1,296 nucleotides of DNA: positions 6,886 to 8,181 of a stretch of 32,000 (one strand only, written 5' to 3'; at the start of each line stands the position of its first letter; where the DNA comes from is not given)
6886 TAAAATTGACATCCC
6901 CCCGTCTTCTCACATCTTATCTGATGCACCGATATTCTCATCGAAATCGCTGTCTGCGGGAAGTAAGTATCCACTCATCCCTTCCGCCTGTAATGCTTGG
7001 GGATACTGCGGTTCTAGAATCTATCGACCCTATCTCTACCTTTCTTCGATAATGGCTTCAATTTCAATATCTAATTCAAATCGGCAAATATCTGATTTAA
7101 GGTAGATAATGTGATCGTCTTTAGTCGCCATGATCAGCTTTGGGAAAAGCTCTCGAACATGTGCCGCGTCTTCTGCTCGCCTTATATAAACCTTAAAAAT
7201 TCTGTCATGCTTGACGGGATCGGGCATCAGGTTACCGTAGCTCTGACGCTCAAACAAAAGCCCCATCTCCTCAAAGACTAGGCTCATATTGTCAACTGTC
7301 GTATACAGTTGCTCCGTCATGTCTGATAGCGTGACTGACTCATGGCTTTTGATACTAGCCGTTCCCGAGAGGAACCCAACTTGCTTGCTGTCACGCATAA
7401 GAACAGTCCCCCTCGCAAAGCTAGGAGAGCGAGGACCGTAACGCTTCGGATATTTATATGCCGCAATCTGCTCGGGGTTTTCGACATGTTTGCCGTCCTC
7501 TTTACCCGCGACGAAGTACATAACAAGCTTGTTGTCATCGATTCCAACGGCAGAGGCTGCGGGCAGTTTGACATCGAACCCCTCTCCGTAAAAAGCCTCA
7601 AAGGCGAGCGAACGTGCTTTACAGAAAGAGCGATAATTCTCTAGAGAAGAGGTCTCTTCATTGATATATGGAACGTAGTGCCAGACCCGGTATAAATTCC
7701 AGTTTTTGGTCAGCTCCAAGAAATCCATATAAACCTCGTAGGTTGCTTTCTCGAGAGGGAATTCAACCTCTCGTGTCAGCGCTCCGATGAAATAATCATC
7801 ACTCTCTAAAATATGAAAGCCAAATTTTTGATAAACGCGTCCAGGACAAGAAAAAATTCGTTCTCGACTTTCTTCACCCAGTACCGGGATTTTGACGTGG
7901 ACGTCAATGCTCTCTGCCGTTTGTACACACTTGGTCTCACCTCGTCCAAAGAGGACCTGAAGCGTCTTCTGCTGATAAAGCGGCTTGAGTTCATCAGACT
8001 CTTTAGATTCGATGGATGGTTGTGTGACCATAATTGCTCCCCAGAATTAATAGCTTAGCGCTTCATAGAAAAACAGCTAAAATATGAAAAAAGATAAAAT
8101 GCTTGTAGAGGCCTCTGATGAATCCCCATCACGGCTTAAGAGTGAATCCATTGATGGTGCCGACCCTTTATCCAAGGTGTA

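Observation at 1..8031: Orphan aryl-starter assembly line: chorismatase, aryl-AMP ligase and free carrier protein feeding a C-first NRPS/PKS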

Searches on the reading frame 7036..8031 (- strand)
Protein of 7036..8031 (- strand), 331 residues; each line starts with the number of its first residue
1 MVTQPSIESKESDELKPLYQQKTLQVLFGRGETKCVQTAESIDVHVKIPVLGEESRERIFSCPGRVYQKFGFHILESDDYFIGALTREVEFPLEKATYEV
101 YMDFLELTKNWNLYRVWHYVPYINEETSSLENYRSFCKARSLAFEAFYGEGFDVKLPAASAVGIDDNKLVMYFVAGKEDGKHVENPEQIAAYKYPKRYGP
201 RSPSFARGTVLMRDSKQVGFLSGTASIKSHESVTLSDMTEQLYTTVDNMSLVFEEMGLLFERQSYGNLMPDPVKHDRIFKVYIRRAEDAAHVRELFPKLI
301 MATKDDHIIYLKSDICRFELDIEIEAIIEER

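Call 5: search_protein_families(library=pfam, proteins=[window:7036-8031:-], max_evalue=0.01)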
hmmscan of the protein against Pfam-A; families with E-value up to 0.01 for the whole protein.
window:7036-8031:- (331 aa): 1 family
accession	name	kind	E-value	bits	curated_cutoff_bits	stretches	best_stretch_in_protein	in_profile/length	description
PF21168.2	FkbO_Hyg5-like_N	-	2.2e-18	66.9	27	1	71-175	16-122/122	Chorismatase FkbO/Hyg5-like, N-terminal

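Call 6: search_protein_families(library=ncbifam, proteins=[window:7036-8031:-], max_evalue=0.01)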
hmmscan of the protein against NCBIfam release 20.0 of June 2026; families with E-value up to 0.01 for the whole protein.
window:7036-8031:- (331 aa): 1 family
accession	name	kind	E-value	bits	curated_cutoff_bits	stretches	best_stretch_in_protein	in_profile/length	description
TIGR04444.1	chori_FkbO_Hyg5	subfamily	8.8e-51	173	325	1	76-328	61-311/311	FkbO/Hyg5 family chorismatase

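Call 7: find_encoding_contigs(protein=window:7036-8031:-, flank=10000, max_places=6)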
Protein window:7036-8031:- (331 aa): no gene with exactly this product is on record in the collection.

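Call 8: find_homologous_proteins(query=window:7036-8031:-)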
Query window:7036-8031:- (331 aa): 414 proteins with E <= 0.001 among 1387 candidates; the best 120 are listed.
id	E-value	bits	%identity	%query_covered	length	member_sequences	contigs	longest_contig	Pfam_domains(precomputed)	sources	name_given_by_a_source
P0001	3.8e-203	692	91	97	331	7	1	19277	PF21168.3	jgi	jgi:chorismate lyase / 3-hydroxybenzoate synthase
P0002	1.3e-194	663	88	97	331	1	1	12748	PF21168.3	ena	-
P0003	5.1e-154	530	73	94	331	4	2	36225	PF21168.3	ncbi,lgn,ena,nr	ncbi:MAG: hypothetical protein MJA27_29125 [Pseudanabaenales cyanobacterium]|nr:hypothetical protein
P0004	5.5e-154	530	71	91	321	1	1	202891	PF21168.3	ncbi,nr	ncbi:MAG: hypothetical protein F6K58_01795 [Symploca sp. SIO2E9]|nr:hypothetical protein [Symploca s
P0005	1.4e-153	529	70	98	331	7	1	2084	PF21168.3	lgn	-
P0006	1.8e-152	525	71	94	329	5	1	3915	PF21168.3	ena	-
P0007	5.9e-152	523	73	94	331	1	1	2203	PF21168.3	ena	-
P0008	3.0e-149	514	66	100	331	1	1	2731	PF21168.3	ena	-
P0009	1.8e-148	512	68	100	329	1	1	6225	PF21168.3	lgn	-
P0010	1.9e-147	509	67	100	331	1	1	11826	PF21168.3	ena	-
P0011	2.9e-147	508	70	94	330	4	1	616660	PF21168.3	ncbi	-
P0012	9.9e-144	496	68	94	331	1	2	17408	PF21168.3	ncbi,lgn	-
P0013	1.3e-143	496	68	94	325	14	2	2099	PF21168.3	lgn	-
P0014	3.4e-141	488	67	94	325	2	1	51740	PF21168.3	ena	-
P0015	1.3e-140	486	67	94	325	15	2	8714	PF21168.3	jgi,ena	jgi:chorismate lyase/3-hydroxybenzoate synthase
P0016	2.5e-140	485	66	94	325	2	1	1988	PF21168.3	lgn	-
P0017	2.9e-140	485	65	94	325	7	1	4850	PF21168.3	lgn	-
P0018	3.4e-140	485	65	91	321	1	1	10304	PF21168.3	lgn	-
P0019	3.8e-140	485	66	94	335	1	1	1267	PF21168.3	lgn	-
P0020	2.4e-139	482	64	94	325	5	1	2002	PF21168.3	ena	-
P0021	3.6e-139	481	67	94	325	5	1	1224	PF21168.3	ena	-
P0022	4.3e-139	481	65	94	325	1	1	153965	PF21168.3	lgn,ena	-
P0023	5.8e-139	481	66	94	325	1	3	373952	PF21168.3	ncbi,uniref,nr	ncbi:MAG: hypothetical protein F6K36_11285 [Symploca sp. SIO3C6]|uniref:Chorismatase FkbO/Hyg5-like 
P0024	7.2e-139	480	65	91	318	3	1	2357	PF21168.3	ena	-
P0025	7.2e-139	480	66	94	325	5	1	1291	PF21168.3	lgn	-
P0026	3.3e-138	478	62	100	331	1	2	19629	PF21168.3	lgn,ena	-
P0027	8.0e-138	477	65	94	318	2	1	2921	PF21168.3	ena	-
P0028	3.7e-136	471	63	94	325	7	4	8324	PF21168.3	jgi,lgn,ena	-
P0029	7.3e-135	467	64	94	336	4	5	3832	PF21168.3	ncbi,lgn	-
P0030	1.3e-133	463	62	95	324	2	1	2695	PF21168.3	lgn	-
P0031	3.2e-132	458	62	94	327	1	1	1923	PF21168.3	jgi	jgi:chorismate lyase/3-hydroxybenzoate synthase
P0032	1.1e-130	453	60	91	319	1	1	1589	PF21168.3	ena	-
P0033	1.2e-130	453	62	98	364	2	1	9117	PF21168.3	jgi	jgi:chorismate lyase / 3-hydroxybenzoate synthase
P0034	4.8e-130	451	62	94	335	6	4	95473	PF21168.3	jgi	jgi:chorismate lyase/3-hydroxybenzoate synthase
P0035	1.6e-129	450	61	94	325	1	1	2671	PF21168.3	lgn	-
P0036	9.7e-129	447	59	98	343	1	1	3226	PF21168.3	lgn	-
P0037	4.5e-128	445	62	94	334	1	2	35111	PF21168.3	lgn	-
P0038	7.0e-128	444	61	98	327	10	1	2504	PF21168.3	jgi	jgi:chorismate lyase / 3-hydroxybenzoate synthase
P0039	7.9e-128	444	62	94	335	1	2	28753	PF21168.3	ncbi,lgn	-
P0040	2.2e-127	443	57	98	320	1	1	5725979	PF21168.3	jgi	jgi:chorismate lyase/3-hydroxybenzoate synthase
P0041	1.2e-126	440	62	94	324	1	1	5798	PF21168.3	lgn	-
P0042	2.0e-125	436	59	95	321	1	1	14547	PF21168.3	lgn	-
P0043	2.0e-125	436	59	98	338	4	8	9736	PF21168.3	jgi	jgi:chorismate lyase / 3-hydroxybenzoate synthase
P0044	2.2e-125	436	60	94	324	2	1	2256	PF21168.3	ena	-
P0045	4.6e-124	432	60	94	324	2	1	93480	PF21168.3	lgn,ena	-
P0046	7.6e-124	431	60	95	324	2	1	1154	PF21168.3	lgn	-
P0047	7.4e-123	428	61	94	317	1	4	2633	PF21168.3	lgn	-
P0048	8.6e-123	427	59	95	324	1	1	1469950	PF21168.3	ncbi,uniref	ncbi:hypothetical protein N0Y54_25130 [Nostoc punctiforme UO1]|uniref:chorismate transformation enzy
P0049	3.9e-117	409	56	93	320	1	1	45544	PF21168.3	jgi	jgi:chorismate lyase/3-hydroxybenzoate synthase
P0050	6.0e-113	395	55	97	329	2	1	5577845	PF21168.3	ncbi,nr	ncbi:chorismate transformation enzyme, FkbO/Hyg5 family [Halomicronema hongdechloris]|nr:hypothetica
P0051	8.9e-112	391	56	94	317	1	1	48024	PF21168.3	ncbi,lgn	ncbi:MAG: hypothetical protein ACPG8W_00365 [Candidatus Promineifilaceae bacterium]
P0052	2.6e-109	383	54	92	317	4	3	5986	PF21168.3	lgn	-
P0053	8.1e-109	382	53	93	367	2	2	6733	PF21168.3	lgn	-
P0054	1.4e-107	378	64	74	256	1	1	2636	PF21168.3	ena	-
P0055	1.8e-105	371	61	79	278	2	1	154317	PF21168.3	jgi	-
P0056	1.1e-104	368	54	94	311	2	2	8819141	PF21168.3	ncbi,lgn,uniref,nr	ncbi:3-hydroxybenzoate synthase [Scytonema sp. HK-05]|uniref:chorismate transformation enzyme, FkbO/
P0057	1.8e-96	341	52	93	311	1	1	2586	PF21168.3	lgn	-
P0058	1.8e-96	341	51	94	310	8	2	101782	PF21168.3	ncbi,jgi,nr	ncbi:MAG: hypothetical protein MUC60_10175 [Oscillatoria sp. Prado101]|jgi:chorismate lyase/3-hydrox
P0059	2.4e-93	331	50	93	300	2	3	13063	PF21168.3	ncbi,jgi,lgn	-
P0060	1.3e-92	328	50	93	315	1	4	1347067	PF21168.3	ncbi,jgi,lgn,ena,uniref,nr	ncbi:hypothetical protein G7B40_005100 [Aetokthonos hydrillicola Thurmond2011]|jgi:chorismate lyase/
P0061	1.4e-91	325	49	93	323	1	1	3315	PF21168.3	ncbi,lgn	-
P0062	1.4e-91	325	49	93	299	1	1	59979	PF21168.3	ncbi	ncbi:MAG: hypothetical protein AAFO04_14075 [Cyanobacteria bacterium J06592_8]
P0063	1.2e-90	322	48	93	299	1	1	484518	PF21168.3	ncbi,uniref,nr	ncbi:MAG: hypothetical protein F6K23_04055 [Okeania sp. SIO2C9]|uniref:chorismate transformation enz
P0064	1.7e-90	321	49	94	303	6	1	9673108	PF21168.3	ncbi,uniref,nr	ncbi:hypothetical protein BJP34_22595 [Moorena producens PAL-8-15-08-1]|uniref:Chorismatase FkbO/Hyg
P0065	3.2e-90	320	48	93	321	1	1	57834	PF21168.3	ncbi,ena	-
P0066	3.1e-88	314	46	93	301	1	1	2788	PF21168.3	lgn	-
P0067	1.4e-87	312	48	93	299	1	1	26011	PF21168.3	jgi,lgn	-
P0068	1.7e-87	312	47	92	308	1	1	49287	PF21168.3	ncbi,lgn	-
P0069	1.9e-87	311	49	93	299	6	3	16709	PF21168.3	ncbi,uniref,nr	ncbi:MAG: hypothetical protein F6K25_27920 [Okeania sp. SIO2G4]|uniref:chorismate transformation enz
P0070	9.3e-87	309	48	93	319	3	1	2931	PF21168.3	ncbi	-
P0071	3.2e-86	307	47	93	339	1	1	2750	PF21168.3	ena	-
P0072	7.8e-86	306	53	81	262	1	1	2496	PF21168.3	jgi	jgi:chorismate lyase/3-hydroxybenzoate synthase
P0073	2.6e-73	265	42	95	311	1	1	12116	PF21168.3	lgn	-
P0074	3.1e-70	255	51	67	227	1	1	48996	PF21168.3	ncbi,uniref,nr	ncbi:MAG: hypothetical protein F6K18_26840 [Okeania sp. SIO2C2]|uniref:chorismate transformation enz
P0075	2.0e-65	239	42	92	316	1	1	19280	PF21168.3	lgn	-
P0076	7.1e-64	234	42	87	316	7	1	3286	PF21168.3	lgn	-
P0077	2.0e-62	229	44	83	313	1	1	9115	PF21168.3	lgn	-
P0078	3.1e-62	229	42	91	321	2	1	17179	PF21168.3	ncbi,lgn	-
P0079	9.7e-62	227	42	86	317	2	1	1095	PF21168.3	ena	-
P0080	2.7e-61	225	41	93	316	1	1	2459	PF21168.3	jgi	-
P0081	3.2e-61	225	42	93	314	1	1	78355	PF21168.3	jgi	jgi:chorismate lyase / 3-hydroxybenzoate synthase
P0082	4.7e-61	225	41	92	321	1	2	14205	PF21168.3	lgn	-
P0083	5.1e-61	225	43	86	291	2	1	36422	PF21168.3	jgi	jgi:hypothetical protein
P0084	1.8e-60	223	41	93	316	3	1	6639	PF21168.3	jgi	jgi:chorismate lyase/3-hydroxybenzoate synthase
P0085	5.2e-60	221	43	86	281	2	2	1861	PF21168.3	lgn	-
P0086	2.6e-59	219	38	92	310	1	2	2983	PF21168.3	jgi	jgi:chorismate lyase/3-hydroxybenzoate synthase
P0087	3.7e-59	218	44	85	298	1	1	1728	PF21168.3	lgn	-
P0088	4.0e-59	218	41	92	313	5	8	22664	PF21168.3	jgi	jgi:chorismate lyase/3-hydroxybenzoate synthase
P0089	7.9e-59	217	38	93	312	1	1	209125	PF21168.3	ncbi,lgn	-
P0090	9.4e-59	217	41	86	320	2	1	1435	PF21168.3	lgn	-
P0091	1.9e-58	216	40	93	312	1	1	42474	PF21168.3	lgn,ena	-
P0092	2.3e-58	216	43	89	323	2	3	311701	PF21168.3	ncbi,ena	-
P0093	3.8e-58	215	39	92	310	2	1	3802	PF21168.3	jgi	jgi:chorismate lyase/3-hydroxybenzoate synthase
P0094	4.2e-58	215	39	94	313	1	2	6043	PF21168.3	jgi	jgi:chorismate lyase/3-hydroxybenzoate synthase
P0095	4.8e-58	215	42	85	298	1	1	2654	PF21168.3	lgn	-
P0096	6.0e-58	214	38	92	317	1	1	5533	PF21168.3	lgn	-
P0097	6.3e-58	214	40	92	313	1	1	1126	PF21168.3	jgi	jgi:hypothetical protein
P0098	9.9e-58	214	39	94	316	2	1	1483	PF21168.3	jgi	jgi:chorismate lyase / 3-hydroxybenzoate synthase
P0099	1.0e-57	214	42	86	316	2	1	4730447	PF21168.3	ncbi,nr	ncbi:hypothetical protein [Nibricoccus aquaticus]|nr:hypothetical protein [Nibricoccus aquaticus]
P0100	1.4e-57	213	41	86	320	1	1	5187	PF21168.3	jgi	jgi:enamine deaminase RidA (YjgF/YER057c/UK114 family)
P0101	2.3e-57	213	37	93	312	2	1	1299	PF21168.3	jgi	jgi:hypothetical protein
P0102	2.6e-57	212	40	88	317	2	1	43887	PF21168.3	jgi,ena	-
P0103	2.7e-57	212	42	85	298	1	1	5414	PF21168.3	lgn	-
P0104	2.9e-57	212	42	87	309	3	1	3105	PF21168.3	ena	-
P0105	3.0e-57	212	40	86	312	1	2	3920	PF21168.3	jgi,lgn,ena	-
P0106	4.4e-57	212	41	86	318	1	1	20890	PF21168.3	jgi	jgi:chorismate lyase / 3-hydroxybenzoate synthase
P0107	9.6e-57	210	38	94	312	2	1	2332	PF21168.3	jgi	-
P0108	1.3e-56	210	39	92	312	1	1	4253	PF21168.3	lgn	-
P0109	2.8e-56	209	38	92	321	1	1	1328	PF21168.3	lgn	-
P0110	3.1e-56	209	40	85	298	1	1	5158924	PF21168.3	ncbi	ncbi:MAG: hypothetical protein QM715_06335 [Nibricoccus sp.]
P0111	4.1e-56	208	39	85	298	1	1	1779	PF21168.3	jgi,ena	-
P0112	6.8e-56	208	40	92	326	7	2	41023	PF21168.3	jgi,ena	jgi:chorismate lyase/3-hydroxybenzoate synthase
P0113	8.4e-56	207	39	92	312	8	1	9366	PF21168.3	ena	-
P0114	1.2e-55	207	41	85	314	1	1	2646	PF21168.3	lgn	-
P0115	1.3e-55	207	41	92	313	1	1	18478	PF21168.3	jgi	jgi:chorismate lyase/3-hydroxybenzoate synthase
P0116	1.6e-55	206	41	85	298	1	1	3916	PF21168.3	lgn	-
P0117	2.5e-55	206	39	93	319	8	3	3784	PF21168.3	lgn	-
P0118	3.6e-55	205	38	93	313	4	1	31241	PF21168.3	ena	-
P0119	4.9e-55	205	41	85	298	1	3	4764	PF21168.3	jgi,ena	-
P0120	5.2e-55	205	37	92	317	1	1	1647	PF21168.3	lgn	-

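Call 9: find_encoding_contigs(protein=P0001, flank=10000, max_places=3)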
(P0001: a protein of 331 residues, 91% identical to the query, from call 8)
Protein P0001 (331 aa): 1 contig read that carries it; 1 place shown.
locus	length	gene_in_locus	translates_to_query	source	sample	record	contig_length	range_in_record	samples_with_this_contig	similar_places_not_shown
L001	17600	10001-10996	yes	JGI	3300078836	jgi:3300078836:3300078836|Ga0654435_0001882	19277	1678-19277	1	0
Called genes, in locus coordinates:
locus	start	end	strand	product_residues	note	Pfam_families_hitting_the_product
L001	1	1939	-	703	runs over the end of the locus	PF13807:GNVR (faint), PF10609:ParA (weak), PF13614:AAA_31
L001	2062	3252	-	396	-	PF09314:DUF1972 (faint), PF20706:GT4-conflict (faint), PF13439:Glyco_transf_4, PF13579:Glyco_trans_4_4, PF00534:Glycos_transf_1, PF13692:Glyco_trans_1_4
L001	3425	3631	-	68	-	-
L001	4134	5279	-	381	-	PF00248:Aldo_ket_red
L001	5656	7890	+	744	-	PF00384:Molybdopterin, PF01568:Molydop_binding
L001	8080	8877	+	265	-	PF03808:Glyco_tran_WecG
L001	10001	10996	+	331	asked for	PF21168:FkbO_Hyg5-like_N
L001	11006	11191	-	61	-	-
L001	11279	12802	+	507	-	PF00501:AMP-binding, PF23562:AMP-binding_C_3 (weak), PF13193:AMP-binding_C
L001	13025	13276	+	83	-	PF00550:PP-binding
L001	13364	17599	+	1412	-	?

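Call 10: find_encoding_contigs(protein=P0004, flank=10000, max_places=3)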
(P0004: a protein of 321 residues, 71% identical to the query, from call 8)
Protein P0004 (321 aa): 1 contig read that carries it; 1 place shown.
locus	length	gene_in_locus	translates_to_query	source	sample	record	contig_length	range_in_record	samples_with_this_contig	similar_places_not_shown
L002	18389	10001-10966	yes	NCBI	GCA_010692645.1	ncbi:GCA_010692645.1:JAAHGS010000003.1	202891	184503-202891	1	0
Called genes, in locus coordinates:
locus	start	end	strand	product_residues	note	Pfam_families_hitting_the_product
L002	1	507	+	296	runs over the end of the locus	-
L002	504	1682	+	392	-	PF08852:DUF1822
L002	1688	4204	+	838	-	PF05226:CHASE2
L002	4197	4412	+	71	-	-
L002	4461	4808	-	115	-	PF18480:DUF5615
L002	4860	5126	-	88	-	PF04255:DUF433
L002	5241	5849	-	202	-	PF05685:Uma2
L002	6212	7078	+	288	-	PF02668:TauD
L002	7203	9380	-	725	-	-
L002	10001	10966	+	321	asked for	PF21168:FkbO_Hyg5-like_N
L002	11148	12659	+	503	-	PF00501:AMP-binding, PF23562:AMP-binding_C_3 (weak), PF13193:AMP-binding_C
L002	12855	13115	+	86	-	PF00550:PP-binding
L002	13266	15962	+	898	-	PF00668:Condensation, PF00550:PP-binding, PF00975:Thioesterase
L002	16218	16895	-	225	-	-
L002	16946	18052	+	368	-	PF10127:RlaP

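Call 11: find_encoding_contigs(protein=P0003, flank=10000, max_places=3)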
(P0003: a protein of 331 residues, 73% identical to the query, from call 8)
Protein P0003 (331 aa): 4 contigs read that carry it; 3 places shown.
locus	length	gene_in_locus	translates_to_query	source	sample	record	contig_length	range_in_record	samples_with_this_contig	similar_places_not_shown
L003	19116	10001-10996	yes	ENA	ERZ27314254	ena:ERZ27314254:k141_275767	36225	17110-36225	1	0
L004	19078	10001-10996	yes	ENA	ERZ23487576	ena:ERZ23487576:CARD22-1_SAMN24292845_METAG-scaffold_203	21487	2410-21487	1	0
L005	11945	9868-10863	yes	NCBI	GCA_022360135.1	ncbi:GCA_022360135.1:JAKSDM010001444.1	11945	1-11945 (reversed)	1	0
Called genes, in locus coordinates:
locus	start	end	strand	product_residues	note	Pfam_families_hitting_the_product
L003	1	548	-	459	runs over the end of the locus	PF00512:HisKA, PF02518:HATPase_c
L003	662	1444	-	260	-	PF00072:Response_reg, PF00486:Trans_reg_C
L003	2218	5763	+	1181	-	PF13517:FG-GAP_3, PF03160:Calx-beta, PF00082:Peptidase_S8, PF01483:P_proprotein, PF08548:Peptidase_M10_C, PF00353:HemolysinCabind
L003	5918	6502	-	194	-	PF01947:Rv2949c-like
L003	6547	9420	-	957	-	PF00690:Cation_ATPase_N, PF00122:E1-E2_ATPase, PF13246:Cation_ATPase, PF00702:Hydrolase, PF13246:Cation_ATPase, PF12710:HAD (weak), PF08282:Hydrolase_3 (faint), PF00689:Cation_ATPase_C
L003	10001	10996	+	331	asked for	PF21168:FkbO_Hyg5-like_N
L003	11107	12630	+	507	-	PF00501:AMP-binding, PF23562:AMP-binding_C_3 (weak), PF13193:AMP-binding_C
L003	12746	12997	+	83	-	PF00550:PP-binding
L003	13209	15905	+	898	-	-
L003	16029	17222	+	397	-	PF02136:NTF2 (faint), PF07366:SnoaL (faint), PF12680:SnoaL_2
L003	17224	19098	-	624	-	PF00144:Beta-lactamase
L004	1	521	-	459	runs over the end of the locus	PF00512:HisKA, PF02518:HATPase_c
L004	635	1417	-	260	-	PF00072:Response_reg, PF00486:Trans_reg_C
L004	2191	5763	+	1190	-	PF13517:FG-GAP_3, PF03160:Calx-beta, PF00082:Peptidase_S8, PF01483:P_proprotein, PF08548:Peptidase_M10_C, PF00353:HemolysinCabind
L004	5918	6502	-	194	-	PF01947:Rv2949c-like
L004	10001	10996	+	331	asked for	PF21168:FkbO_Hyg5-like_N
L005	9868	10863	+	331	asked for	PF21168:FkbO_Hyg5-like_N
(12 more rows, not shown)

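Call 12: find_encoding_contigs(protein=P0011, flank=10000, max_places=3)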
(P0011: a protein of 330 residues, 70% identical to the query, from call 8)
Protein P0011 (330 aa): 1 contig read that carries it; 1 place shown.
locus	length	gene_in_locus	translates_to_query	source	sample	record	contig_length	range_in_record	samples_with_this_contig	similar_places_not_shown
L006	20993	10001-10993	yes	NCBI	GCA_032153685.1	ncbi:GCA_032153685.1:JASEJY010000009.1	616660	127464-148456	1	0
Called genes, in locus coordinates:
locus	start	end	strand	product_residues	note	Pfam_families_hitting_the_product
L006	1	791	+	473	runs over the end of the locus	PF13204:Apiosidase, PF00150:Cellulase (weak), PF12904:Collagen_bind_2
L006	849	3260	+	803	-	PF13088:BNR_2 (faint), PF14870:PSII_BNR, PF25852:DUF6242_C (faint), PF02012:BNR (faint), PF15902:Sortilin-Vps10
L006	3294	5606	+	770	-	PF02012:BNR (faint), PF13088:BNR_2 (faint), PF14870:PSII_BNR, PF15902:Sortilin-Vps10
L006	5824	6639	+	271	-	PF03567:Sulfotransfer_2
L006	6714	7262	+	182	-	PF00908:dTDP_sugar_isom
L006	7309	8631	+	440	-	PF01408:GFO_IDH_MocA (weak), PF03447:NAD_binding_3 (weak), PF21135:DRL_cat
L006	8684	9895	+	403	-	PF00657:Lipase_GDSL, PF13472:Lipase_GDSL_2, PF00353:HemolysinCabind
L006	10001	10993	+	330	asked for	PF21168:FkbO_Hyg5-like_N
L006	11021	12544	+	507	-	PF00501:AMP-binding, PF23562:AMP-binding_C_3 (weak), PF13193:AMP-binding_C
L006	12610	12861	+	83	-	PF00550:PP-binding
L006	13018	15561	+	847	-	PF00668:Condensation, PF00550:PP-binding, PF00975:Thioesterase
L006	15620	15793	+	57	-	-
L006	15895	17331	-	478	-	PF25917:BSH_RND (faint), PF25973:BSH_CzcB, PF25954:Beta-barrel_RND_2, PF25990:Beta-barrel_YknX, PF26002:Beta-barrel_AprE (weak), PF25989:YknX_C (faint)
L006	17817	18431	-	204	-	PF01195:Pept_tRNA_hydro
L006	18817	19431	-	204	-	PF01195:Pept_tRNA_hydro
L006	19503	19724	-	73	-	PF10929:DUF2811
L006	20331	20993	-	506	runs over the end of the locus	PF04244:DPRP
